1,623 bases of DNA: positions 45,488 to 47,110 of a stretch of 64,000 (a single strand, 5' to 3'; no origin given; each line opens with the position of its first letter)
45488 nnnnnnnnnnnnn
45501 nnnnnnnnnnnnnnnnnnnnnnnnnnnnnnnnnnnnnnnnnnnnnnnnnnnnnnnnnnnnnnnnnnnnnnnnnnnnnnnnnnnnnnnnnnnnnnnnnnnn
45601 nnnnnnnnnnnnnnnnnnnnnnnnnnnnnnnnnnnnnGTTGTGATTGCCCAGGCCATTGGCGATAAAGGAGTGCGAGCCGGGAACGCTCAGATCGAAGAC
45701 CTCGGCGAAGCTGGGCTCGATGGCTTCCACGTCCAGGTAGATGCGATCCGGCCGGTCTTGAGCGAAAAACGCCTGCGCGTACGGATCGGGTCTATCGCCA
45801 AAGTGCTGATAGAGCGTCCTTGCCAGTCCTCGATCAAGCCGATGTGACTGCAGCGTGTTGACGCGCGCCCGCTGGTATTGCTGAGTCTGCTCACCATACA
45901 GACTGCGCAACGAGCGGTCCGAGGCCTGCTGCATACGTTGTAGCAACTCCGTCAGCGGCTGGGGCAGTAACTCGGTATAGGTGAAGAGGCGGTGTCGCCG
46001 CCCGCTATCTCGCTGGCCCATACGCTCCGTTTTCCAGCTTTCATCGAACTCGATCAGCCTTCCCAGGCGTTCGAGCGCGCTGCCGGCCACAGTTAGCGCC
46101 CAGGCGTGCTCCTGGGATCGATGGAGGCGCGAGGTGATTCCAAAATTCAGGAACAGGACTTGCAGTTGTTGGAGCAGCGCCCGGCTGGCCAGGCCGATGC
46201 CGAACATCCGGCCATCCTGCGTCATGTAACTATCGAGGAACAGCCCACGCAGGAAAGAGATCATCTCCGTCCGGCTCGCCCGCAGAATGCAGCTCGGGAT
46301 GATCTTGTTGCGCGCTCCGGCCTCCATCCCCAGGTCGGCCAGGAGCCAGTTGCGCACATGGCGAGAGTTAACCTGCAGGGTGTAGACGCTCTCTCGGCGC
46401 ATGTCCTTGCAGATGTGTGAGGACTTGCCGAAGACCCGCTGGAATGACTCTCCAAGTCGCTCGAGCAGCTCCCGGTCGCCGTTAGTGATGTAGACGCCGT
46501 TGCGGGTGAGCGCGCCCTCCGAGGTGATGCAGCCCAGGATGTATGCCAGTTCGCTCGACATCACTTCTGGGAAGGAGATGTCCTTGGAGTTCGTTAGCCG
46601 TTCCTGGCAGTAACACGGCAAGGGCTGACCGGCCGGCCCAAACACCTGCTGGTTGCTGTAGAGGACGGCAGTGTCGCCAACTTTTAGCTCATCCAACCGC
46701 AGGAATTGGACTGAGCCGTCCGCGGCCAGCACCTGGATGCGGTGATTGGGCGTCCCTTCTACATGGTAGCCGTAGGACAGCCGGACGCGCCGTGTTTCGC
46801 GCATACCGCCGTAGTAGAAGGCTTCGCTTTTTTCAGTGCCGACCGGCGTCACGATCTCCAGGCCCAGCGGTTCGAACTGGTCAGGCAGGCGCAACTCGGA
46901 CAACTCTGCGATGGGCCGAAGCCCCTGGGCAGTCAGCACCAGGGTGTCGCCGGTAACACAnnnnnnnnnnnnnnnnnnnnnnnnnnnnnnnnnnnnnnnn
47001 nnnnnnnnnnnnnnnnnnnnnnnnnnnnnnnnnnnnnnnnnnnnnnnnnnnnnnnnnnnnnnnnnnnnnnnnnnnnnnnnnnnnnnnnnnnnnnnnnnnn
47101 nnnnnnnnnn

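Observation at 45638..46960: Class II ribonucleotide reductase NrdJ interrupted by a 441-aa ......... intein inside the conserved NSISK/TIN motif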

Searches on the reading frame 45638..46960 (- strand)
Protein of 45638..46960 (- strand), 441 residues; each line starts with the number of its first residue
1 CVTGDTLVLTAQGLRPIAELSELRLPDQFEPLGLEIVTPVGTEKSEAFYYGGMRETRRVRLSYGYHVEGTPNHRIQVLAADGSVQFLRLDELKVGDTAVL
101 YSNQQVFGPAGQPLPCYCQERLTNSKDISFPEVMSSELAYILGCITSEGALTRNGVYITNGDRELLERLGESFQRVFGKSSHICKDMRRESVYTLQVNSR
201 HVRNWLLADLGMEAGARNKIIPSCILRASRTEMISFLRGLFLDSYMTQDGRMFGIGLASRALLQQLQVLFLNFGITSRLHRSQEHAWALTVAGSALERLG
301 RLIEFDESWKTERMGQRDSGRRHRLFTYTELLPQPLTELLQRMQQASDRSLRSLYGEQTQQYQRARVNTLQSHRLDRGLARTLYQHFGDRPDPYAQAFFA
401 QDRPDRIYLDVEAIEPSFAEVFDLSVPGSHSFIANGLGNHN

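Call 4: search_protein_families(library=pfam, proteins=[window:45638-46960:-], max_evalue=0.1)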
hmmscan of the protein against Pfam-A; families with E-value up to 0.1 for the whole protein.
window:45638-46960:- (441 aa): 3 families
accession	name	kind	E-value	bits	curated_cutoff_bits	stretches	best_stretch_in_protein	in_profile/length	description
PF14528.11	LAGLIDADG_3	-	4.5e-11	43.3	22.5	2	233-287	3-64/82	LAGLIDADG-like domain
PF14890.11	Intein_splicing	-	4.6e-10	39.9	35.8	1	46-441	40-155/155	Intein splicing domain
PF24957.1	DrmE_C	-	0.033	14.3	27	0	54-103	2-52/181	DISARM protein DrmE, C-terminal domain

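Call 5: search_protein_families(library=ncbifam, proteins=[window:45638-46960:-], max_evalue=0.1)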
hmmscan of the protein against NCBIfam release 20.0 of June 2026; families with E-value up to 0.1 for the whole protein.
window:45638-46960:- (441 aa): 11 families
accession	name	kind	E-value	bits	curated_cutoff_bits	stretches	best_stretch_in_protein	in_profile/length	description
NF038098.1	GyrA_w_intein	exception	1.4e-13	49.7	1850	1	1-295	117-402/1232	intein-containing DNA gyrase subunit A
NF005852.0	PRK07773.1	equivalog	2.9e-11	42.4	780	1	1-441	398-826/886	replicative DNA helicase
NF045703.1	rSAM_Tes_intein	exception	1.1e-09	36.7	1700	1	133-320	366-563/1040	tetraether lipid synthase Tes, intein-containing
NF006207.0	PRK08332.1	equivalog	3.5e-09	34.5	2400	1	49-281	941-1145/1684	vitamin B12-dependent ribonucleotide reductase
TIGR01445.1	intein_Nterm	domain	7.8e-09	36.4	24.5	1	1-75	1-81/83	intein N-terminal splicing region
NF011287.0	PRK14698.1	equivalog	4.2e-07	28.3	1238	1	122-280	377-534/1017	V-type ATP synthase subunit A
NF003159.0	PRK04132.1-4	equivalog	8.2e-07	27.4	999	1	1-310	60-337/852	replication factor C small subunit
NF011491.0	PRK14898.1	equivalog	6.5e-06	24.5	783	1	134-441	241-543/860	DNA-directed RNA polymerase subunit A''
NF011418.0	PRK14845.1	equivalog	3e-05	22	756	1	59-314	96-308/1049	translation initiation factor IF-2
TIGR01443.1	intein_Cterm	domain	0.00022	21.4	15.6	1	420-441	1-23/24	intein C-terminal splicing region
NF003158.0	PRK04132.1-3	equivalog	0.00035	17.8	1750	0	136-196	935-992/1437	replication factor C small subunit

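Call 6: find_homologous_proteins(query=window:45638-46960:-, max_evalue=0.001)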
Query window:45638-46960:- (441 aa): 53 proteins with E <= 0.001 among 8000 candidates.
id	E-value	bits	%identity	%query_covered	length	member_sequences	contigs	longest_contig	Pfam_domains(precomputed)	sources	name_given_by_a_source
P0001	2.8e-198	677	70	95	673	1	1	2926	PF14528.12,PF12637.15,PF14890.12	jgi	jgi:hypothetical protein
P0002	1.8e-190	652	66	100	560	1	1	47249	PF02867.21,PF14528.12,PF14890.12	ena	-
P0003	1.1e-188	646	65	100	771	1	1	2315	PF02867.21,PF14528.12,PF14890.12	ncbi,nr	ncbi:MAG TPA: LAGLIDADG family homing endonuclease, partial [Anaerolineales bacterium]|nr:LAGLIDADG 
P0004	1.1e-174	600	68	88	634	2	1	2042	PF14528.12,PF12637.15,PF14890.12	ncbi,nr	ncbi:MAG TPA: LAGLIDADG family homing endonuclease, partial [Anaerolineales bacterium]|nr:LAGLIDADG 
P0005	1.9e-168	579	60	100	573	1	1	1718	PF02867.21,PF14528.12,PF14890.12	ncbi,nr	ncbi:MAG: hypothetical protein L0Z53_10060, partial [Acidobacteriales bacterium]|nr:hypothetical pro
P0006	1.2e-167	577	74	80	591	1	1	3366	PF14528.12,PF12637.15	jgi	jgi:hypothetical protein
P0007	7.7e-161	554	69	83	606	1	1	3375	PF14528.12,PF12637.15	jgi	-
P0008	8.5e-141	488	69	73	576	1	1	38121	PF14528.12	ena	-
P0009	3.4e-134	466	55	90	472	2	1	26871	PF14528.12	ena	-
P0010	1.8e-115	405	61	70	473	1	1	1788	PF14528.12,PF12637.15,PF14890.12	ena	-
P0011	3.0e-114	401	47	98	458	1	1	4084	PF14528.12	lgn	-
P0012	1.4e-111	392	61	70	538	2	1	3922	PF14528.12,PF12637.15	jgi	jgi:hypothetical protein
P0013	4.8e-110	387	54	79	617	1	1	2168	PF14528.12,PF12637.15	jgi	jgi:hypothetical protein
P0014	2.9e-107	378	60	66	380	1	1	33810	PF02867.21,PF14528.12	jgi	-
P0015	8.9e-106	373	74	52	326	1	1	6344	PF14528.12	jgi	jgi:hypothetical protein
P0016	4.9e-92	327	47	77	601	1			PF14528.12,PF12637.15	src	-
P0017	4.5e-84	301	55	61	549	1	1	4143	PF14528.12,PF12637.15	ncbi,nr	ncbi:MAG: hypothetical protein J2P41_12185, partial [Blastocatellia bacterium]|nr:hypothetical prote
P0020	6.1e-61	225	58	38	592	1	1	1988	PF02867.21,PF14528.12,PF14890.12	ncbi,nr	ncbi:MAG: hypothetical protein J2P31_13305, partial [Blastocatellia bacterium]|nr:hypothetical prote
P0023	8.3e-50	188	38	70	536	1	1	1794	PF14528.12,PF12637.15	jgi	jgi:hypothetical protein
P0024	5.0e-41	159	31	100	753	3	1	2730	PF14528.12,PF02562.23,PF14890.12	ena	-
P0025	6.5e-40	156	31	100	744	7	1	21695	PF14528.12,PF02562.23,PF14890.12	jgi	-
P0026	2.8e-39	154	31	100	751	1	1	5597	PF14528.12,PF02562.23,PF14890.12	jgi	jgi:phosphate starvation-inducible protein PhoH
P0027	1.0e-38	152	31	100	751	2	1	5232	PF14528.12,PF02562.23,PF14890.12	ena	-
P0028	6.2e-38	149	30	100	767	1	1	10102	PF14528.12,PF02562.23,PF14890.12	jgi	-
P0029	7.7e-38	149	31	100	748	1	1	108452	PF14528.12,PF02562.23,PF14890.12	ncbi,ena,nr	ncbi:MAG TPA: PhoH family protein [Pyrinomonadaceae bacterium]|nr:PhoH family protein [Pyrinomonadac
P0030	8.6e-37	145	29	100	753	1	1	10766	PF14528.12,PF02562.23,PF14890.12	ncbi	-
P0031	1.2e-36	145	29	100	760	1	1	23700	PF14528.12,PF02562.23,PF14890.12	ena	-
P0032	1.0e-35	142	30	100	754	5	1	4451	PF14528.12,PF02562.23,PF14890.12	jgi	jgi:phosphate starvation-inducible protein PhoH/intein/homing endonuclease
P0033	1.8e-35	141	30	100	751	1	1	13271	PF14528.12,PF02562.23,PF14890.12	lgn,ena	-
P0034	3.4e-35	140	30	100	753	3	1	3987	PF05204.20,PF14528.12,PF02562.23,PF14890.12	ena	-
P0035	7.3e-35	139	30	100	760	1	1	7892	PF14528.12,PF02562.23,PF14890.12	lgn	-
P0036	1.8e-34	138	30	100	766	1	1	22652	PF14528.12,PF02562.23,PF14890.12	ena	-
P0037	1.5e-32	131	28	100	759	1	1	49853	PF14528.12,PF02562.23,PF14890.12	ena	-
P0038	8.5e-32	129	30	100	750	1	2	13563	PF05204.20,PF13604.13,PF14528.12,PF02562.23,PF14890.12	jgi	jgi:phosphate starvation-inducible protein PhoH/intein/homing endonuclease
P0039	2.3e-31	128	29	100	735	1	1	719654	PF14528.12,PF02562.23,PF14890.12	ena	-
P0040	2.8e-31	127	30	100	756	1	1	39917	PF14528.12,PF02562.23,PF14890.12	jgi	jgi:phosphate starvation-inducible protein PhoH/intein/homing endonuclease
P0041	5.0e-31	126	28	100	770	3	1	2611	PF14528.12,PF02562.23,PF14890.12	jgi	jgi:phosphate starvation-inducible protein PhoH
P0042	5.2e-31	126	28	100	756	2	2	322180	PF14528.12,PF02562.23,PF14890.12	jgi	-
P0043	8.6e-30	122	29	100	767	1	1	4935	PF14528.12,PF02562.23,PF14890.12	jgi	-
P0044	6.9e-26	109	26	100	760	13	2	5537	PF14528.12,PF02562.23,PF14890.12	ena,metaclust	metaclust:\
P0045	2.9e-21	94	30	64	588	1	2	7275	PF14528.12,PF00004.36,PF05496.19,PF14890.12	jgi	-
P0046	4.9e-20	90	31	64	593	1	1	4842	PF14528.12,PF00004.36,PF05496.19,PF14890.12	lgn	-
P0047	1.4e-12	66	29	63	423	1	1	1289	PF02867.21,PF14528.12,PF14890.12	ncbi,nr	ncbi:MAG TPA: LAGLIDADG family homing endonuclease, partial [Candidatus Goldiibacteriota bacterium]|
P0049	1.1e-9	56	26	30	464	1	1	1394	PF04293.21,PF14528.12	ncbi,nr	ncbi:MAG: SpoVR family protein, partial [Chloroflexia bacterium]|nr:SpoVR family protein [Chloroflex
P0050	2.5e-9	55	28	49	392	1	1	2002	PF14528.12,PF02562.23,PF14890.12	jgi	jgi:hypothetical protein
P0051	1.4e-5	43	23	63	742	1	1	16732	PF02867.21,PF00317.27,PF14528.12,PF14890.12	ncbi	ncbi:MAG: ribonucleotide reductase N-terminal alpha domain-containing protein, partial [Candidatus N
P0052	1.5e-4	39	28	47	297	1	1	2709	PF13538.13,PF14528.12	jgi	jgi:intein/homing endonuclease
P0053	7.4e-4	37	27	65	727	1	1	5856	PF02867.21,PF00317.27,PF14528.12,PF14890.12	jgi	-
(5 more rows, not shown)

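Call 7: search_solved_structures(query=window:45638-46960:-, max_evalue=0.01, show_alignments=2)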
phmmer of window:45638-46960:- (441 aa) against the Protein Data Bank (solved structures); distinct sequences matched with E-value up to 0.01: 8.
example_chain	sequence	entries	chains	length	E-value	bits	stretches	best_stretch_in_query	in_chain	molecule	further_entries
7qsu_A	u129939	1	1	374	7.4e-07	31.9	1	56-300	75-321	V-ATPase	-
7qss_A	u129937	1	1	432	1.1e-06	31.3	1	56-300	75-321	V-type ATP synthase alpha chain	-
7qst_A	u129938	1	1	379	0.00027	23.5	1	117-285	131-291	V-type ATP synthase subunit A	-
1am2_A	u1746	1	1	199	0.00048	22.6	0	2-102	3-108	MXE GYRA INTEIN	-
4oz6_A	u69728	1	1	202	0.0026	20.2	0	2-102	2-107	Mxe gyrA intein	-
3w0l_B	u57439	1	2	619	0.0045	19.4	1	143-234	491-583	Glucokinase regulatory protein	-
6rpq_A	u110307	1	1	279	0.0068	18.8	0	409-441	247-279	Ubiquitin-like protein SMT3,1108aa long hypothetical cell division control protein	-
1dq3_A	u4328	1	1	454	0.0079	18.6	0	164-281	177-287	ENDONUCLEASE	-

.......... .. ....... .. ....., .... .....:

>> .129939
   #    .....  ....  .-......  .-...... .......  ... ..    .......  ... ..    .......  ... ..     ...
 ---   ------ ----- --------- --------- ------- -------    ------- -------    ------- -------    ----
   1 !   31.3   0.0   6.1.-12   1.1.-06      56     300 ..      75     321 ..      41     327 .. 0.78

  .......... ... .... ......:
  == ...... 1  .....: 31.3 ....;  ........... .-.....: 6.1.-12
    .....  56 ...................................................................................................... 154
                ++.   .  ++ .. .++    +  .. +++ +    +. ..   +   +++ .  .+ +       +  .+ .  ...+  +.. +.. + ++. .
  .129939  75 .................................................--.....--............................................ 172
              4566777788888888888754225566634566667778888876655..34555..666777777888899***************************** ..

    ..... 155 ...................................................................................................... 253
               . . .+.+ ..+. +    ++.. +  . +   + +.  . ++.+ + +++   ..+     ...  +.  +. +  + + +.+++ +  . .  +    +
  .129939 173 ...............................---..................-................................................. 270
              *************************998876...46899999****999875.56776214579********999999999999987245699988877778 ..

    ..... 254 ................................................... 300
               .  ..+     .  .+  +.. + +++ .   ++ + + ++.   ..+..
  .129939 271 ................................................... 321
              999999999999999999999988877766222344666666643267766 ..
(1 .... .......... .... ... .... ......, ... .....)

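Call 32: find_related_loci(query=A3, collection=genome_contigs, flank=6000)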
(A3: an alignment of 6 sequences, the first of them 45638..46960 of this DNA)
Query A3 (441 aa) in genome_contigs; peptide patterns used: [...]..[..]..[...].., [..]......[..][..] (x = any residue, [..] = any of these).
66 stretches matched a pattern; 52 encode a relative of the query (tblastn E <= 1e-3); 52 distinct loci.
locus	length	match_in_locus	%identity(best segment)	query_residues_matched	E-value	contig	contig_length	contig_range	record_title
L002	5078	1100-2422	65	1-441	0e+0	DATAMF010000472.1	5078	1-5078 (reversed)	MAG TPA_asm: Aggregatilineaceae bacterium isolate SMAG_U6983 k141_584172, whole genome shotgun sequence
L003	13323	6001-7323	66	1-441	0e+0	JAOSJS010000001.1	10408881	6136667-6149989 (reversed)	MAG: Ardenticatenaceae bacterium isolate FR_9 contig_134_pilon, whole genome shotgun sequence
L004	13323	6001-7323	63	1-441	0e+0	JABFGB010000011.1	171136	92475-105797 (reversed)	MAG: Chloroflexota bacterium isolate CFX10 c_000000000011, whole genome shotgun sequence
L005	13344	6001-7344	62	1-441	0e+0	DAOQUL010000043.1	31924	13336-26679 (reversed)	MAG TPA_asm: Anaerolineales bacterium isolate AMR_MDS_1115 NODE_1636_length_31924_cov_11.014309, whole genome shotgun se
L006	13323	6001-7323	63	1-441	1e-179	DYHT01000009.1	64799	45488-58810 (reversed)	MAG TPA_asm: Chloroflexus sp. isolate DR5_57_13 Afr_mines_DR5_41_length_64799_cov_5_282528, whole genome shotgun sequenc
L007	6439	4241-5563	62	1-441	0e+0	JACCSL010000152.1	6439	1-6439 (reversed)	MAG: Ardenticatenales bacterium isolate MGR_bin47 SD2897-2912_k127_8860361, whole genome shotgun sequence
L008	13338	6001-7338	60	1-441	6e-167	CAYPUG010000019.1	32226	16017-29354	MAG TPA_asm: uncultured Anaerolineae bacterium isolate SRP163575_co3_316 genome assembly, contig: NODE_1276_length_32226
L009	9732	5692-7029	57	1-441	3e-162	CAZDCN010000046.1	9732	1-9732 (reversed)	MAG TPA_asm: uncultured Caldilineales bacterium isolate SRP163575_co3_218 genome assembly, contig: NODE_7727_length_9732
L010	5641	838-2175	56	1-441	4e-161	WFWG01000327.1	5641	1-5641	MAG: Ardenticatenaceae bacterium isolate S141_12_esom k151_3811, whole genome shotgun sequence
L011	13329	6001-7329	54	1-441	8e-159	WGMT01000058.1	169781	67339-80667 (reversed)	MAG: bacterium isolate RI_153 c_000000011067, whole genome shotgun sequence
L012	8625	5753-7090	57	1-441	1e-158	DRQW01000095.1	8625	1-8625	MAG TPA_asm: Anaerolineae bacterium isolate HyVt-591 HyVt-591_k145_260674, whole genome shotgun sequence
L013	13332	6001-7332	57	1-441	3e-158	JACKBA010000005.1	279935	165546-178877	MAG: Caldilineaceae bacterium isolate HK-STAS-CHLO-9 HK-STAS-CHLO-9_5, whole genome shotgun sequence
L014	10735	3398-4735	56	1-441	5e-155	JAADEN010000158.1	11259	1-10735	MAG: Chloroflexota bacterium isolate L_MetaBat.219 contig-127_6778, whole genome shotgun sequence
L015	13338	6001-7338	56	1-441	6e-154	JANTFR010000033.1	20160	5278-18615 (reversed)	MAG: Anaerolineales bacterium isolate bin100123 c_000000002364, whole genome shotgun sequence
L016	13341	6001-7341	53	1-441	1e-152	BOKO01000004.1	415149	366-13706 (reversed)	MAG: Chloroflexota bacterium BroJett021 DNA, sequence04, whole genome shotgun sequence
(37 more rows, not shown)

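Call 38: predict_structure(alignment_id=A2)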
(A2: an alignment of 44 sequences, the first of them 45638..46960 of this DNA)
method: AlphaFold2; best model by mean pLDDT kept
length: 441 residues; sequences in the alignment: 44
mean_pLDDT: 93.5   pTM: 0.92
mean pLDDT of the five models: 93.5, 92.0, 91.7, 91.7, 91.6
residues with pLDDT >= 90: 376; 70-90: 56; 50-70: 9; < 50: 0
segments of 3 or more residues with pLDDT < 50: none
pLDDT, mean of each block of 10 residues (from residue 1): 96 97 94 95 96 98 97 97 97 97 97 89 79 98 95 94 95 96 93 95 93 91 97 98 93 96 98 97 95 92 91 86 65 93 95 90 89 92 95 96 95 98 92 94 78
secondary structure, 60 per line:
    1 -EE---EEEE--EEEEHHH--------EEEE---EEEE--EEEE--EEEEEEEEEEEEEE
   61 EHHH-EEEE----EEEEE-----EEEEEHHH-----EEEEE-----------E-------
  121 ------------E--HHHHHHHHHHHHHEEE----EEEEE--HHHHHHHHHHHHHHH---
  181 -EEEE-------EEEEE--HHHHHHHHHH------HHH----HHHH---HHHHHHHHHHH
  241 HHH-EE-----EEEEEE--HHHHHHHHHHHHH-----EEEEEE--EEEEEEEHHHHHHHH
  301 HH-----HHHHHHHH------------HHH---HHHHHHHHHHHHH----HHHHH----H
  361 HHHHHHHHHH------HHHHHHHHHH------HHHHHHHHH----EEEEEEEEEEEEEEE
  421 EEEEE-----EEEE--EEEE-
elements in order: E7-10 E13-16 E28-31 E35-38 E41-44 E47-61 E66-69 E74-78 E84-88 E97-101 H136-148 E149-151 E156-160 H163-177 E182-185 E193-197 H200-209 H223-226 H230-243 E252-257 H260-272 E278-283 E286-292 H293-302 H308-315 H334-346 H351-355 H360-370 H377-386 H393-401 E406-425 E431-434 E437-440

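Call 40: fold_search(model_id=the predicted structure, library=pdb)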
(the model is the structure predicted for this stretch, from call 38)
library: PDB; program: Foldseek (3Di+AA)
matches with E <= 10: 516; with E <= 0.001: 90
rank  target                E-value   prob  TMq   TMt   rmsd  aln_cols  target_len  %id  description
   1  7qss                  5.9e-26  1.00  0.68  0.69   6.4       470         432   19  Crystal structure of homing endonuclease-associated TliVMA intein (C1A) (released 2022-03-30)
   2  7qsu                  3.8e-22  1.00  0.61  0.72   6.1       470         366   18  Crystal structure of homing endonuclease-associated TliVMA intein (C1A, d333-339) (released 2022-03-30)
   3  2cw7                  5.8e-20  1.00  0.61  0.51   9.2       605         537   14  Crystal structure of intein homing endonuclease II (released 2006-04-18)
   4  7qst                  1.7e-19  1.00  0.56  0.67   6.7       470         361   17  Crystal structure of homing endonuclease-associated PhoVMA intein (C1A) (released 2022-03-30)
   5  1dq3                  2.7e-19  1.00  0.58  0.56   9.2       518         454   17  CRYSTAL STRUCTURE OF AN ARCHAEAL INTEIN-ENCODED HOMING ENDONUCLEASE PI-PFUI (released 2000-07-05)
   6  1vde_B                3.4e-11  1.00  0.44  0.45  13.3       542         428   12  PI-SCEI, A HOMING ENDONUCLEASE WITH PROTEIN SPLICING ACTIVITY (released 1998-04-08)
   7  1ef0_A                4.5e-11  1.00  0.44  0.45  11.2       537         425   13  CRYSTAL STRUCTURE OF PI-SCEI MINIPRECURSOR (released 2000-06-07)
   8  1vde_A                1.4e-10  1.00  0.46  0.47  11.0       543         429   12  PI-SCEI, A HOMING ENDONUCLEASE WITH PROTEIN SPLICING ACTIVITY (released 1998-04-08)
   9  1um2_B                5.1e-10  1.00  0.47  0.49  11.0       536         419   12  Crystal Structure of the Vma1-Derived Endonuclease with the Ligated Extein Segment (released 2004-09-22)
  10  1jva_B                5.8e-10  1.00  0.46  0.47  11.3       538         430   11  CRYSTAL STRUCTURE OF THE VMA1-DERIVED ENDONUCLEASE BEARING THE N AND C EXTEIN PROPEPTIDES (released 2002-08-29)
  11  1um2_A                1.7e-09  1.00  0.44  0.47  13.4       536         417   13  Crystal Structure of the Vma1-Derived Endonuclease with the Ligated Extein Segment (released 2004-09-22)
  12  1jva_A                1.9e-09  1.00  0.45  0.46  10.8       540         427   12  CRYSTAL STRUCTURE OF THE VMA1-DERIVED ENDONUCLEASE BEARING THE N AND C EXTEIN PROPEPTIDES (released 2002-08-29)
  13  1lws_A                3.7e-09  1.00  0.40  0.41  15.4       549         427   11  Crystal structure of the intein homing endonuclease PI-SceI bound to its recognition sequence (released 2002-09-27)
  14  1ef0_B                8.2e-09  1.00  0.43  0.47  11.1       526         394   12  CRYSTAL STRUCTURE OF PI-SCEI MINIPRECURSOR (released 2000-06-07)
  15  1dfa                  2.3e-08  1.00  0.37  0.39  15.4       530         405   12  CRYSTAL STRUCTURE OF PI-SCEI IN C2 SPACE GROUP (released 1999-12-08)
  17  1am2                  5.3e-08  1.00  0.22  0.52   1.7       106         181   26  GYRA INTEIN FROM MYCOBACTERIUM XENOPI (released 1998-06-24)
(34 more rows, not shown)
